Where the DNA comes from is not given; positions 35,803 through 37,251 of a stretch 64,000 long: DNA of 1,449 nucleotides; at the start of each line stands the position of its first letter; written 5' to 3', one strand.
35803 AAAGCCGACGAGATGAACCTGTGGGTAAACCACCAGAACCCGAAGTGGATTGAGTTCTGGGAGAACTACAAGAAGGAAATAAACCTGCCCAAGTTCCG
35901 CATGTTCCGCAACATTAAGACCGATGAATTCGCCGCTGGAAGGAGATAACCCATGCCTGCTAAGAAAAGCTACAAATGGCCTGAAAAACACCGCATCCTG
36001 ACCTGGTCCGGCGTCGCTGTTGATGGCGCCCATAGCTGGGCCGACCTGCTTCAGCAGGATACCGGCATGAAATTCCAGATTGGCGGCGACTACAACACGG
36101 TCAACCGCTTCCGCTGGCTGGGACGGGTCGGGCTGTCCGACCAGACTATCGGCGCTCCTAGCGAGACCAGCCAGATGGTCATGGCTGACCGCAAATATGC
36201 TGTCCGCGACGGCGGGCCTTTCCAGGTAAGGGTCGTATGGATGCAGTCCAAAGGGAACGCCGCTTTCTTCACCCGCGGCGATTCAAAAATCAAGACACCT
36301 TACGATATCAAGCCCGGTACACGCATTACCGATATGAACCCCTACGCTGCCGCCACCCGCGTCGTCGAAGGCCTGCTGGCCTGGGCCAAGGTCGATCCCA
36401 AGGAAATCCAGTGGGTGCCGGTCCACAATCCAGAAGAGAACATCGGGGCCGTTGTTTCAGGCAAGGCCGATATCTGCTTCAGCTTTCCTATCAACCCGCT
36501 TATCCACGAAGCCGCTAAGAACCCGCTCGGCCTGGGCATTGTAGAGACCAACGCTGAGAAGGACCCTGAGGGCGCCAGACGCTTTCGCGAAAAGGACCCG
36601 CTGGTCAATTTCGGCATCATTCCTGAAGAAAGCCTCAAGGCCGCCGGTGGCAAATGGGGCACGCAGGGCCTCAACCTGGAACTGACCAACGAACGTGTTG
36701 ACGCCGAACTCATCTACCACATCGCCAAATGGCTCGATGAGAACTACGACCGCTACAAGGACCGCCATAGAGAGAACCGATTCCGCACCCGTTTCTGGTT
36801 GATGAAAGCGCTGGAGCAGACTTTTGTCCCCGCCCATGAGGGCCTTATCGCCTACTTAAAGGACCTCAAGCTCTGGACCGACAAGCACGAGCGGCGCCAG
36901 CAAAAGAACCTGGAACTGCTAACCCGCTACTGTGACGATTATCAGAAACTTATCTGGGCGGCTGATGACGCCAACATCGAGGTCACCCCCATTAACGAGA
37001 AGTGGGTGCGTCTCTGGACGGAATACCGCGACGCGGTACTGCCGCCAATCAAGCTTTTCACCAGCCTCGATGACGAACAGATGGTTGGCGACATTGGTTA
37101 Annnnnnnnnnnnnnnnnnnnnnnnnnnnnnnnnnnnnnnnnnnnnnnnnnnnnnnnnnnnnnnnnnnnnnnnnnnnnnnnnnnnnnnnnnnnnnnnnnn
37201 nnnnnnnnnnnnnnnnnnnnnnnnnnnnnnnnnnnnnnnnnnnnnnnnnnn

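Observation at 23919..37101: Five TAXI-type solute-receptor paralogues within 14 kb, four without any export signal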

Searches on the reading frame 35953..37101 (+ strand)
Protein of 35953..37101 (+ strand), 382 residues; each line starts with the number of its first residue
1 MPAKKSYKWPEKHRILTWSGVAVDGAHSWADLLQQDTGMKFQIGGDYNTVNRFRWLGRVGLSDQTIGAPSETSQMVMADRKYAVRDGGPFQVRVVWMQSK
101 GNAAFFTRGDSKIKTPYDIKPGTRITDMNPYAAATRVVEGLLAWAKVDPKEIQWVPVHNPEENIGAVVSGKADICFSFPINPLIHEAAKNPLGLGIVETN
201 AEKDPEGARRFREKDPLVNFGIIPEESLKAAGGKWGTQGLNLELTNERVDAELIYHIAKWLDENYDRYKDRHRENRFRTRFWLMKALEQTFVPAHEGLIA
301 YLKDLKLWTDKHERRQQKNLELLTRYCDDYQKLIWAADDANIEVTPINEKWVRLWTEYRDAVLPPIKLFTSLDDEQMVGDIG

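Call 4: search_protein_families(library=pfam, proteins=[window:35953-37101:+], max_evalue=0.01)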
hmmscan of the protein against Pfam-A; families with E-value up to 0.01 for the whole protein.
window:35953-37101:+ (382 aa): 3 families
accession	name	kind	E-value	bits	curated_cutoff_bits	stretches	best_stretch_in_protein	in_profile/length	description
PF16868.10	NMT1_3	-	7.6e-08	32.7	27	1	88-303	77-286/289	NMT1-like family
PF12974.12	Phosphonate-bd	-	0.00063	19.6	27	1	98-176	82-161/242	ABC transporter, phosphonate, periplasmic substrate-binding protein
PF09084.16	NMT1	-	0.0083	16.5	20.5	0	97-178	69-147/216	NMT1/THI5 like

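Call 5: search_protein_families(library=ncbifam, proteins=[window:35953-37101:+], max_evalue=0.01)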
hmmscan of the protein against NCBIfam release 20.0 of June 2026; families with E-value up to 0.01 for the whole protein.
window:35953-37101:+ (382 aa): 1 family
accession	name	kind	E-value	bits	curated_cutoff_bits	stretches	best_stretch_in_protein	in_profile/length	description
TIGR02122.1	TRAP_TAXI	subfamily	1.6e-13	50.2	84.35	1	86-304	106-318/320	TAXI family TRAP transporter solute-binding subunit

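Call 8: find_homologous_proteins(query=window:35953-37098:+, max_evalue=0.00001)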
Query window:35953-37098:+ (382 aa): 156 proteins with E <= 0.00001 among 3853 candidates; the best 120 are listed.
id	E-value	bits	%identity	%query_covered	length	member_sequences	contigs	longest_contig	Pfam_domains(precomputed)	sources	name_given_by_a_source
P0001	1.6e-257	872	97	100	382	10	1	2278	PF16868.11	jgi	-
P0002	2.8e-207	707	80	98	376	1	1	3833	PF16868.11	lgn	-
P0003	1.1e-204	698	78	98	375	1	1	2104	PF16868.11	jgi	jgi:hypothetical protein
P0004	2.0e-195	667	74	98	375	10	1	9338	-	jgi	jgi:hypothetical protein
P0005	2.2e-195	667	76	97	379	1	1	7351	-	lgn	-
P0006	7.4e-195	666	76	98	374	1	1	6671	-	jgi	-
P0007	2.0e-193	661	75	98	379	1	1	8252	PF16868.11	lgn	-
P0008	7.9e-190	649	73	98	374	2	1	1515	-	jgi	jgi:hypothetical protein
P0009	5.2e-184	630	72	98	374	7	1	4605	-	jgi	jgi:hypothetical protein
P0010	1.3e-181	622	73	97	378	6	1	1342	-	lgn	-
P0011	6.5e-178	610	70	97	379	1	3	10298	PF16868.11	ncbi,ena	-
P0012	6.8e-174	597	68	97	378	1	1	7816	-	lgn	-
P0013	3.3e-168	578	67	97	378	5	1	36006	-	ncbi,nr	ncbi:MAG: hypothetical protein C4555_06780 [Dehalococcoidia bacterium]|nr:MAG: hypothetical protein 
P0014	7.0e-168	577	65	98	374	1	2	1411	PF16868.11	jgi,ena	-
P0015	2.3e-163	562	65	97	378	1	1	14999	-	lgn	-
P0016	2.9e-148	512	67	86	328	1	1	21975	PF16868.11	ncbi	ncbi:MAG: hypothetical protein C4555_00695, partial [Dehalococcoidia bacterium]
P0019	1.1e-137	477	57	97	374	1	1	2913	PF16868.11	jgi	-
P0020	5.9e-133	462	55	97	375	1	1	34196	PF16868.11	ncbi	ncbi:MAG: hypothetical protein V1823_05365 [Chloroflexota bacterium]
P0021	1.3e-132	461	55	96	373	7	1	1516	PF16868.11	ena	-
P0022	1.2e-130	454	53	96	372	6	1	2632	PF16868.11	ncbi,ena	-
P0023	1.0e-128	448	51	97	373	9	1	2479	PF16868.11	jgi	jgi:hypothetical protein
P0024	7.1e-128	445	54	97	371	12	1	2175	PF16868.11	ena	-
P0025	1.8e-127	444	53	96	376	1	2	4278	PF16868.11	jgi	-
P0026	4.8e-127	442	52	98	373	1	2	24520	PF16868.11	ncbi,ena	-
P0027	4.0e-126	439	53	97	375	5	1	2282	PF16868.11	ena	-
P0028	6.2e-126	439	53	97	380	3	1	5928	PF16868.11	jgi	jgi:hypothetical protein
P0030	6.7e-124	432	53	98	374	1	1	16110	PF09084.17,PF16868.11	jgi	jgi:hypothetical protein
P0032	5.2e-123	429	51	97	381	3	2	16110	PF16868.11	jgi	jgi:hypothetical protein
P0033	1.7e-121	424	51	97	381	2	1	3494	PF09084.17,PF16868.11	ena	-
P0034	1.0e-120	421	50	97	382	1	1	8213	PF16868.11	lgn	-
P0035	2.2e-120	420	51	97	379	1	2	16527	PF16868.11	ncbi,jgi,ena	ncbi:MAG: TAXI family TRAP transporter solute-binding subunit [Dehalococcoidales bacterium]|jgi:hypo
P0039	2.1e-117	411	48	97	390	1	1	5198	PF16868.11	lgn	-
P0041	1.8e-115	404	48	97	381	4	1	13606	PF16868.11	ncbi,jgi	jgi:hypothetical protein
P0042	3.4e-115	403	50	97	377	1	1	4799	PF09084.17,PF16868.11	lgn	-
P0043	1.3e-114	401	50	97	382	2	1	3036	PF16868.11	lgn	-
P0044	1.4e-111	391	51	93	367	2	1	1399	PF16868.11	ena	-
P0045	6.0e-111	389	48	98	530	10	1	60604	PF00258.31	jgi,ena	-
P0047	3.9e-110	387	47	97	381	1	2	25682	-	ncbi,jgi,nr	ncbi:MAG: hypothetical protein C4555_03380 [Dehalococcoidia bacterium]|nr:MAG: hypothetical protein 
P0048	8.1e-108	379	47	97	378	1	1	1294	PF16868.11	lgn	-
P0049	2.9e-107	377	49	89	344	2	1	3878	PF16868.11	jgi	jgi:hypothetical protein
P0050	3.7e-107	377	47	97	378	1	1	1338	PF16868.11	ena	-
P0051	9.2e-107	376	46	97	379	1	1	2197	PF16868.11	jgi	-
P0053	3.6e-105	370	46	97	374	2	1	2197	PF09084.17,PF16868.11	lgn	-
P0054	1.4e-104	368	45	95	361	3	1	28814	PF16868.11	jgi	-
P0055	1.0e-103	366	50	88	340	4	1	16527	PF16868.11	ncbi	ncbi:MAG: TAXI family TRAP transporter solute-binding subunit, partial [Dehalococcoidales bacterium]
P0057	3.7e-102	360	44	97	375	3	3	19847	PF09084.17,PF16868.11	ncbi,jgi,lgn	-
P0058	1.0e-101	359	44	97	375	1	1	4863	PF09084.17,PF16868.11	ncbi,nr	ncbi:MAG: ABC transporter substrate-binding protein [Dehalococcoidia bacterium]|nr:ABC transporter s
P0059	1.8e-100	355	43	97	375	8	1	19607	PF09084.17,PF16868.11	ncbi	-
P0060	2.9e-100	354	43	97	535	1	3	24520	PF03358.21,PF16868.11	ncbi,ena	-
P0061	1.4e-99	352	44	97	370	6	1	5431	PF09084.17,PF16868.11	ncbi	-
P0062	9.2e-99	349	44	97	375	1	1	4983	PF09084.17,PF16868.11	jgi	-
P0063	2.9e-98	348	46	97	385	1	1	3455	PF16868.11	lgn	-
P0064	3.0e-98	348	45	96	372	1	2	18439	PF16868.11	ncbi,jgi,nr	ncbi:MAG: hypothetical protein C4555_06980 [Dehalococcoidia bacterium]|nr:MAG: hypothetical protein 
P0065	5.7e-98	347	45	90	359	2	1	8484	PF09084.17,PF16868.11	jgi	-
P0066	1.6e-97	345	44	97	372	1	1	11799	PF09084.17,PF16868.11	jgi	jgi:TRAP-type uncharacterized transport system substrate-binding protein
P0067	2.2e-97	345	41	96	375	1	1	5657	PF09084.17,PF16868.11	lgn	-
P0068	7.5e-97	343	43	98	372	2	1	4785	PF16868.11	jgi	-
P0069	1.6e-95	339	42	97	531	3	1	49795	PF12724.13,PF03358.21,PF16868.11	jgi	jgi:multimeric flavodoxin WrbA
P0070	1.9e-95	338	43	96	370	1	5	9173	PF16868.11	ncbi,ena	-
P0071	2.3e-94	335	43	97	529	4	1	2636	PF16868.11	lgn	-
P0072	1.5e-93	332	41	97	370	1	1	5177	PF16868.11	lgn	-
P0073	4.2e-93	331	43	97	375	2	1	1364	PF09084.17,PF16868.11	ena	-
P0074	2.5e-92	328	43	97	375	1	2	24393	PF09084.17,PF16868.11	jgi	jgi:uncharacterized protein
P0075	6.3e-91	323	44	97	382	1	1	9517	PF16868.11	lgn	-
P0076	3.7e-90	321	41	98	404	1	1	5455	PF16868.11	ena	-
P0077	7.6e-90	320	42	96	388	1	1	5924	PF16868.11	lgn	-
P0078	3.3e-89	318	41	96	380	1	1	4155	PF16868.11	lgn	-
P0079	5.4e-89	317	41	96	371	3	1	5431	PF16868.11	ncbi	-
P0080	6.1e-88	314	41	97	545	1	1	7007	PF16868.11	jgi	-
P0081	6.9e-87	310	40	97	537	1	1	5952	PF16868.11,PF12974.13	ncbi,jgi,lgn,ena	-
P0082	1.2e-86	309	41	98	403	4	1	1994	PF16868.11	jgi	-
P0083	2.1e-86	309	39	97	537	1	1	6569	PF16868.11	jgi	-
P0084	9.6e-86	306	39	97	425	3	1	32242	PF16868.11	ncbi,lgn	-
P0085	3.7e-85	304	42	95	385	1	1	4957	PF16868.11,PF12974.13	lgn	-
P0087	2.5e-83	298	41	98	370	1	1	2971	PF16868.11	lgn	-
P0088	3.0e-83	298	41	97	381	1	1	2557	PF16868.11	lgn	-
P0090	6.2e-83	297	41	97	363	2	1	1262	PF16868.11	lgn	-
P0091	1.4e-82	296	39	97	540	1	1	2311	PF09084.17,PF16868.11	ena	-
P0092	1.6e-82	296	41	97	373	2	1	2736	PF16868.11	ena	-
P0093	3.0e-82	295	38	95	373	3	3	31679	PF09084.17,PF16868.11,PF12974.13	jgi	-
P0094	4.2e-82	294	42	90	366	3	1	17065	PF16868.11,PF12974.13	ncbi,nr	ncbi:MAG: hypothetical protein C4555_03395 [Dehalococcoidia bacterium]|nr:MAG: hypothetical protein 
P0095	2.2e-81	292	39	93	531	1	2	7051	PF16868.11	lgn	-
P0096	2.3e-81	292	40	94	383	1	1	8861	PF16868.11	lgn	-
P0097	3.1e-81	291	38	97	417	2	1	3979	PF16868.11,PF12974.13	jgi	jgi:uncharacterized protein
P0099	1.5e-80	289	42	95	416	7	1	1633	PF16868.11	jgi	jgi:hypothetical protein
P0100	2.0e-80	289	38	97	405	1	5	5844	PF16868.11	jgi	-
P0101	4.1e-78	281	40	96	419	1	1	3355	PF16868.11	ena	-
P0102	5.8e-78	281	38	96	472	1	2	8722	PF18998.7,PF16868.11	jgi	jgi:TRAP transporter TAXI family solute receptor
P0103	5.8e-78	281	38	96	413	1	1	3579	PF16868.11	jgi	-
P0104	3.8e-77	278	39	96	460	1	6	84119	PF16868.11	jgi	-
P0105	3.1e-76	275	38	98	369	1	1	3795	PF16868.11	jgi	-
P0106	4.1e-76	275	39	96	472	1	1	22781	PF18998.7,PF16868.11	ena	-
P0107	4.4e-73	265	37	91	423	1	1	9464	PF09084.17,PF16868.11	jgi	jgi:hypothetical protein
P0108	1.3e-72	263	40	90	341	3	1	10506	PF16868.11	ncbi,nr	ncbi:MAG TPA: hypothetical protein G4O06_08050, partial [Dehalococcoidia bacterium]|nr:hypothetical 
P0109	1.2e-69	253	39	96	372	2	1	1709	PF16868.11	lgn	-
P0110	4.0e-69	252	39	91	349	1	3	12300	PF09084.17,PF16868.11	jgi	-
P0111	4.1e-69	252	39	89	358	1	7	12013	PF16868.11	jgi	jgi:hypothetical protein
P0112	2.6e-68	249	38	90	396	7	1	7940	PF16868.11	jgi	-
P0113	3.6e-68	249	39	90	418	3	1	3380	PF16868.11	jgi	-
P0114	4.5e-68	248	36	97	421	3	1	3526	PF09084.17,PF16868.11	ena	-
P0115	1.1e-67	247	38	96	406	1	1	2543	PF16868.11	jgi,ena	-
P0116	2.0e-67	246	36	97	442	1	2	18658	PF09084.17,PF16868.11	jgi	-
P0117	3.8e-67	245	37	91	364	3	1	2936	PF09084.17,PF16868.11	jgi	jgi:hypothetical protein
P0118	1.9e-66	243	38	96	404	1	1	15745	PF09084.17,PF16868.11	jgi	-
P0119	3.4e-65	239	37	90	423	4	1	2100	PF16868.11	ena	-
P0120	6.6e-65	238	37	96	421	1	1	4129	PF16868.11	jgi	-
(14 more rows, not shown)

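Call 10: find_encoding_contigs(protein=P0045, flank=10000, max_places=3)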
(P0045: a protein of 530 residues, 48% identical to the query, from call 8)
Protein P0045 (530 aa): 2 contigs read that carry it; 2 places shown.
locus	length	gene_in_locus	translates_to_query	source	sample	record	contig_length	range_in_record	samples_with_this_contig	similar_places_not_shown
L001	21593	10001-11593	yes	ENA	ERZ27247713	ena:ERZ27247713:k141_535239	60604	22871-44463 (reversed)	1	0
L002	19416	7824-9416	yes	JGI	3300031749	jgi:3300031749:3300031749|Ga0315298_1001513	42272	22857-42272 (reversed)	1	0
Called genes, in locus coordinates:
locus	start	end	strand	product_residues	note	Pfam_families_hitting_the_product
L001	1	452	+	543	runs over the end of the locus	PF06418:CTP_synth_N, PF00117:GATase, PF07722:Peptidase_C26 (faint)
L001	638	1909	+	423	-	PF07498:Rho_N, PF07497:Rho_RNA_bind, PF00006:ATP-synt_ab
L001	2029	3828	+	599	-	PF19077:Big_13 (faint), PF01833:TIG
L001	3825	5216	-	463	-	PF12390:Se-cys_synth_N, PF03841:SelA, PF01041:DegT_DnrJ_EryC1 (weak)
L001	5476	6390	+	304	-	PF00586:AIRS, PF02769:AIRS_C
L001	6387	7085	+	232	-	PF00561:Abhydrolase_1, PF00975:Thioesterase (weak), PF12697:Abhydrolase_6, PF03096:Ndr (faint), PF07819:PGAP1 (weak), PF12146:Hydrolase_4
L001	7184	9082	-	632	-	-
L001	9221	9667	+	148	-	-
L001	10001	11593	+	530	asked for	PF00258:Flavodoxin_1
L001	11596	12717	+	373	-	-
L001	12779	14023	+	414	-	PF12832:MFS_1_like, PF13347:MFS_2 (faint), PF00083:Sugar_tr, PF07690:MFS_1, PF12832:MFS_1_like (weak), PF05977:MFS_3 (weak), PF07690:MFS_1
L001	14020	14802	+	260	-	PF06180:CbiK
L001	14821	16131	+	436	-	PF00890:FAD_binding_2 (weak), PF01266:DAO (faint), PF03486:HI0933_like (faint), PF07992:Pyr_redox_2 (faint), PF12831:FAD_oxidored (weak), PF01494:FAD_binding_3 (weak)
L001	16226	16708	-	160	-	PF12802:MarR_2, PF13463:HTH_27 (weak)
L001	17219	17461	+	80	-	-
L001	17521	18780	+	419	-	PF16868:NMT1_3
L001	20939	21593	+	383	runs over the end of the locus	PF16868:NMT1_3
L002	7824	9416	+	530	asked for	PF00258:Flavodoxin_1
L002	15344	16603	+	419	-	PF16868:NMT1_3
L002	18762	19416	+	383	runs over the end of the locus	PF16868:NMT1_3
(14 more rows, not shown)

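Call 11: find_encoding_contigs(protein=P0013, flank=10000, max_places=3)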
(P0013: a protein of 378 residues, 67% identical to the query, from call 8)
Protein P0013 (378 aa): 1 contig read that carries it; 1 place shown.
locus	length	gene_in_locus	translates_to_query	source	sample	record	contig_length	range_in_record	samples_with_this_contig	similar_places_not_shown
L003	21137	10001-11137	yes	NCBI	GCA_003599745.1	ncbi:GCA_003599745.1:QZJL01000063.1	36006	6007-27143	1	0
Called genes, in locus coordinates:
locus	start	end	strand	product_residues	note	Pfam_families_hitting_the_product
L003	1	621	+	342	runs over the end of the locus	PF01208:URO-D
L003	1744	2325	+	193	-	PF02887:PK_C (faint)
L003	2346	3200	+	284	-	PF01243:PNPOx_N (weak)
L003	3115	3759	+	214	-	PF01243:PNPOx_N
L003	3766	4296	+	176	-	PF01243:PNPOx_N, PF12900:Pyridox_ox_2 (weak)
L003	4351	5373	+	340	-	PF02525:Flavodoxin_2, PF03358:FMN_red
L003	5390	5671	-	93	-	PF13183:Fer4_8, PF12838:Fer4_7 (weak), PF13534:Fer4_17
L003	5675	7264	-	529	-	PF16868:NMT1_3 (weak)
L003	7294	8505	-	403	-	PF12724:Flavodoxin_5 (weak)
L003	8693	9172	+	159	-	PF12802:MarR_2, PF01047:MarR, PF13463:HTH_27, PF25212:HVO_A0114 (weak), PF01325:Fe_dep_repress (faint)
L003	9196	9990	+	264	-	PF06180:CbiK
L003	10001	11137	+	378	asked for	-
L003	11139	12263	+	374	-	PF16868:NMT1_3, PF12974:Phosphonate-bd (weak)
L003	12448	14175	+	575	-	PF00496:SBP_bac_5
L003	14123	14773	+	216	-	PF03358:FMN_red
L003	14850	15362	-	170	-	-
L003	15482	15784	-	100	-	PF08734:GYD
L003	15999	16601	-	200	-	-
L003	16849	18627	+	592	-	PF01855:POR_N, PF02775:TPP_enzyme_C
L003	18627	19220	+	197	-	PF01558:POR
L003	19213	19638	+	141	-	PF13622:4HBT_3 (weak), PF03061:4HBT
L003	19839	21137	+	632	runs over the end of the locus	PF00501:AMP-binding, PF23562:AMP-binding_C_3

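Call 12: find_encoding_contigs(protein=P0069, flank=10000, max_places=2)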
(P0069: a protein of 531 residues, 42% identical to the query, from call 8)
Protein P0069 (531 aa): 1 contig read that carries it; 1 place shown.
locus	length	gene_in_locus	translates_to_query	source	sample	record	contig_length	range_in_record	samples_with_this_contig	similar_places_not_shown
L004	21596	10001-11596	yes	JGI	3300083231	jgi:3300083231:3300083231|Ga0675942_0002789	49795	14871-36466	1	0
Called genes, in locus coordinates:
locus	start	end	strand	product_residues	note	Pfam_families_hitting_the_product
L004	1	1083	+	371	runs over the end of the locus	PF00712:DNA_pol3_beta, PF02767:DNA_pol3_beta_2, PF02768:DNA_pol3_beta_3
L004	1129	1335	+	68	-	PF15919:HicB_lk_antitox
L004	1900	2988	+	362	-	PF15919:HicB_lk_antitox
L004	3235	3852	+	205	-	PF01209:Ubie_methyltran, PF02353:CMAS, PF01135:PCMT, PF13489:Methyltransf_23, PF13847:Methyltransf_31, PF08241:Methyltransf_11, PF08242:Methyltransf_12, PF13649:Methyltransf_25, +3 more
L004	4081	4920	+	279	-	PF02645:DegV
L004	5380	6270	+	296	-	PF04069:OpuAC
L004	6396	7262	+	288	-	PF00528:BPD_transp_1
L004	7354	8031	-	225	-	PF00072:Response_reg, PF00196:GerE, PF08281:Sigma70_r4_2 (weak)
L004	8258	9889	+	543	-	PF16868:NMT1_3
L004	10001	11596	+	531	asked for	PF12724:Flavodoxin_5 (faint), PF03358:FMN_red (weak), PF16868:NMT1_3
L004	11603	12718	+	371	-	-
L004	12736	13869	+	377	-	PF09084:NMT1 (weak), PF16868:NMT1_3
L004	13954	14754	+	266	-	PF06180:CbiK, PF01903:CbiX (weak)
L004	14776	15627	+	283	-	PF00795:CN_hydrolase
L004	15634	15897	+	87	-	PF27306:AF_2379 (weak)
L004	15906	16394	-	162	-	PF01230:HIT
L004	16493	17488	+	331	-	PF00586:AIRS, PF02769:AIRS_C (faint)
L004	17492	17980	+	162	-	PF02367:TsaE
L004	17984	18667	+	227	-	PF00814:TsaD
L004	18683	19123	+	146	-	PF03061:4HBT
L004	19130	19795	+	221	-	PF00702:Hydrolase, PF13419:HAD_2, PF13242:Hydrolase_like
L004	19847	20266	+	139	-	PF00334:NDK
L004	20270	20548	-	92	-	PF02410:RsfS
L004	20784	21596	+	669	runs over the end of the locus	PF00004:AAA, PF17862:AAA_lid_3, PF01434:Peptidase_M41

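Call 13: find_encoding_contigs(protein=P0060, flank=10000, max_places=2)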
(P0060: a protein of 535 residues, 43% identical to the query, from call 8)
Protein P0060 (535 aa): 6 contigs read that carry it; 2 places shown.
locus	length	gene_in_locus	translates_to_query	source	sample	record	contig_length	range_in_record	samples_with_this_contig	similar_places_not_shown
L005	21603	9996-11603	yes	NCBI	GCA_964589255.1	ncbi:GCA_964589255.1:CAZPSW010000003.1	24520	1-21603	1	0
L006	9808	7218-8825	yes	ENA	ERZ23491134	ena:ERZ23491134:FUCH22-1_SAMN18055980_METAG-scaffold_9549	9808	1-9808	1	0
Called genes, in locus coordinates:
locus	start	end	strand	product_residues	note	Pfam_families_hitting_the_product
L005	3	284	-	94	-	?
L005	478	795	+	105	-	PF00441:Acyl-CoA_dh_1, PF08028:Acyl-CoA_dh_2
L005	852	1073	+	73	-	PF00364:Biotin_lipoyl, PF25917:BSH_RND (weak), PF25997:BSH_YhbJ (weak)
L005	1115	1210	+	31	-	-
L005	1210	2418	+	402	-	PF03977:OAD_beta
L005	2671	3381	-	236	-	-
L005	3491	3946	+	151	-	PF01794:Ferric_reduct (weak)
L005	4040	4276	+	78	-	-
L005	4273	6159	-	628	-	PF02730:AFOR_N, PF01314:AFOR_C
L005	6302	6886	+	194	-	PF13452:FAS1_DH_region, PF01575:MaoC_dehydratas (faint)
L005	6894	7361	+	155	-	-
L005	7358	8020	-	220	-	PF00072:Response_reg, PF00196:GerE, PF08281:Sigma70_r4_2 (weak)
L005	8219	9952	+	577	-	-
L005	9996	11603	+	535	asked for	PF03358:FMN_red (faint), PF16868:NMT1_3 (weak)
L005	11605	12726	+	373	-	PF16868:NMT1_3 (weak)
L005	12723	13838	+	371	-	-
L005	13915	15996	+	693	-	PF06808:DctM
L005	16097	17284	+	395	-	PF06180:CbiK, PF01903:CbiX (faint)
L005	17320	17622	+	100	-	PF14697:Fer4_21 (faint), PF12797:Fer4_2 (faint), PF13183:Fer4_8, PF12838:Fer4_7 (weak), PF13484:Fer4_16 (weak), PF13534:Fer4_17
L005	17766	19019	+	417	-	PF02515:CoA_transf_3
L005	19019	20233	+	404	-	PF02515:CoA_transf_3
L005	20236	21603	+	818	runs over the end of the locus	PF02515:CoA_transf_3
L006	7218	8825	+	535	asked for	PF03358:FMN_red (faint), PF16868:NMT1_3 (weak)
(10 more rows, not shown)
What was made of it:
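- In L005 the leaderless genes lie between the exported receptor gene and the permease gene (call 13). Three family III CoA-transferases lie downstream in L005 (call 13).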

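Call 14: find_encoding_contigs(protein=P0020, flank=10000, max_places=2)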
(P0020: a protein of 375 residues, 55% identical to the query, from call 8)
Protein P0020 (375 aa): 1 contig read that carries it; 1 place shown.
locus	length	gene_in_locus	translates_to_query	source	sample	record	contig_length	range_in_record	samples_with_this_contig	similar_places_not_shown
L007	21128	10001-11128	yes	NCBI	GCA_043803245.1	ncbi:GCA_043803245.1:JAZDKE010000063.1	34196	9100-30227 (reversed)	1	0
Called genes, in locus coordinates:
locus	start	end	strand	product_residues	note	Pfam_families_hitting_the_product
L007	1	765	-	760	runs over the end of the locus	PF03030:H_PPase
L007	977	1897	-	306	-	PF07549:Sec_GG (weak), PF02355:SecD_SecF_C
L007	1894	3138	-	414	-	PF07549:Sec_GG (faint), PF21760:SecD_1st, PF22599:SecDF_P1_head, PF02355:SecD_SecF_C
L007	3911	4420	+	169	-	PF02592:Vut_1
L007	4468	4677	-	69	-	-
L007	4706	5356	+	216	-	PF01810:LysE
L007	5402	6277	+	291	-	PF12146:Hydrolase_4, PF00561:Abhydrolase_1, PF12697:Abhydrolase_6, PF00756:Esterase (weak), PF03096:Ndr (weak)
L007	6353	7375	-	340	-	PF03358:FMN_red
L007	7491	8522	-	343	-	PF01208:URO-D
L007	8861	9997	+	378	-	PF16868:NMT1_3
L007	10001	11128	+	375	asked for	PF16868:NMT1_3 (weak)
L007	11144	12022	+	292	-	PF00795:CN_hydrolase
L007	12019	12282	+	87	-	-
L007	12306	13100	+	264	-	PF06180:CbiK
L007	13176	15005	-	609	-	PF02730:AFOR_N, PF01314:AFOR_C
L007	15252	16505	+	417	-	PF09861:Lar_N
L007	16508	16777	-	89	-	PF02597:ThiS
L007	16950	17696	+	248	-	PF00300:His_Phos_1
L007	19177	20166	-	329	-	PF01791:DeoC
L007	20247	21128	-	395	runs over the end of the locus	PF00162:PGK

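Call 19: find_related_loci(query=A2, collection=genome_contigs, flank=10000)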
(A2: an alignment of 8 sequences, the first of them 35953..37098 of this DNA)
Query A2 (382 aa) in genome_contigs; peptide patterns used: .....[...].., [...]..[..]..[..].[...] (x = any residue, [..] = any of these).
45 stretches matched a pattern; 11 encode a relative of the query (tblastn E <= 1e-3); 10 distinct loci.
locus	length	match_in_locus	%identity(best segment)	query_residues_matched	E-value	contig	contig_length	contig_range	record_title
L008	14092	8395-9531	74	1-375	0e+0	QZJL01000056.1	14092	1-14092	MAG: Dehalococcoidia bacterium isolate SURF_40 Ga0104751_1006162, whole genome shotgun sequence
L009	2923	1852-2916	75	1-355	0e+0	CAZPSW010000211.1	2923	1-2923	MAG TPA_asm: uncultured Dehalococcoidales bacterium isolate SRP308112_co1_415 genome assembly, contig: NODE_73236_length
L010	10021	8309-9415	70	6-374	9e-180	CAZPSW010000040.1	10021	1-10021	MAG TPA_asm: uncultured Dehalococcoidales bacterium isolate SRP308112_co1_415 genome assembly, contig: NODE_12715_length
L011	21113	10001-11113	67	4-375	3e-170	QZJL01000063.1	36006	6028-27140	MAG: Dehalococcoidia bacterium isolate SURF_40 Ga0104751_1001736, whole genome shotgun sequence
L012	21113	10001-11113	60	3-373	1e-152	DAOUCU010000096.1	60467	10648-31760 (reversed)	MAG TPA_asm: Dehalococcoidia bacterium isolate H85_867 105677, whole genome shotgun sequence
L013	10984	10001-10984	67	1-328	2e-151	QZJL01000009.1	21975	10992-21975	MAG: Dehalococcoidia bacterium isolate SURF_40 Ga0104751_1003573, whole genome shotgun sequence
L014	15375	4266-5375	52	3-372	6e-134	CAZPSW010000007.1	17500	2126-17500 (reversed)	MAG TPA_asm: uncultured Dehalococcoidales bacterium isolate SRP308112_co1_415 genome assembly, contig: NODE_5328_length_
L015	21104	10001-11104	52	5-373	2e-129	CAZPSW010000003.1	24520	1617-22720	MAG TPA_asm: uncultured Dehalococcoidales bacterium isolate SRP308112_co1_415 genome assembly, contig: NODE_2931_length_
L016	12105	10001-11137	97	1-379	0e+0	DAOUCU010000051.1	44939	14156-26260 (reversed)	MAG TPA_asm: Dehalococcoidia bacterium isolate H85_867 74727, whole genome shotgun sequence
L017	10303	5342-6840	48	1-375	3e-119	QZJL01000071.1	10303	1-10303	MAG: Dehalococcoidia bacterium isolate SURF_40 Ga0104751_1008635, whole genome shotgun sequence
